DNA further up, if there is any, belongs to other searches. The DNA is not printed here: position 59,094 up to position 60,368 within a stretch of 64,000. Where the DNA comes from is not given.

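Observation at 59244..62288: Candidate composite defence operon: EVE reader, micro-ORF, HigB toxin, HigA::ImmA protease, and EVE-like::PD-(D/E)xK nuclease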

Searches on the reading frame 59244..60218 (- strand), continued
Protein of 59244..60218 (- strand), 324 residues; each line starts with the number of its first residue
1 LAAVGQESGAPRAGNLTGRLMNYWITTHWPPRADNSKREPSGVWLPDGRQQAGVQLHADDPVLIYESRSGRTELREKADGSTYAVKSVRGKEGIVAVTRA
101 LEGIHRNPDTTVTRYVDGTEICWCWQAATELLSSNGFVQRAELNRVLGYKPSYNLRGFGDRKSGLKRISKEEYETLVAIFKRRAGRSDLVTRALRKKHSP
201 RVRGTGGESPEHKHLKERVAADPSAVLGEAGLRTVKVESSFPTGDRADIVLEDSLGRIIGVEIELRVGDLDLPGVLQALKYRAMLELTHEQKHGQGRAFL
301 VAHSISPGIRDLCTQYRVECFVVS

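Call 82: search_protein_representatives(alignment_id=A1)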
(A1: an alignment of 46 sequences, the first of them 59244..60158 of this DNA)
Query: 46 sequences, 313 profile positions. Proteins with E-value up to 0.001 (for the whole library): 1625; up to 1e-10: 763; up to 1e-30: 188. The best 150 are listed.
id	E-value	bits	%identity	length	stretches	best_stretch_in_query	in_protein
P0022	1.4e-133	461.0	-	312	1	1-304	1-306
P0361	5.0e-132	455.9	-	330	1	1-310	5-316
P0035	1.7e-126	437.8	-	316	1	1-312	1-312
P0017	7.3e-124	429.1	-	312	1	1-309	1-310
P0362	9.1e-123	425.5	-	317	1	1-312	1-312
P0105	9.2e-119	412.4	-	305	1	1-304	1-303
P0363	2.0e-118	411.3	-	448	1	2-311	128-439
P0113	7.5e-118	409.4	-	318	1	1-311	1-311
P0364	2.8e-115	400.9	-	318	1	2-307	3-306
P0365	6.1e-115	399.8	-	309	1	1-301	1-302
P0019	1.2e-114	398.9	-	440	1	2-304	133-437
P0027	2.9e-114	397.6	-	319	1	1-311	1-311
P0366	4.2e-114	397.1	-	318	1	1-311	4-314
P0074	6.5e-114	396.4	-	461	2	3-303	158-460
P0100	1.2e-113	395.5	-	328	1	1-311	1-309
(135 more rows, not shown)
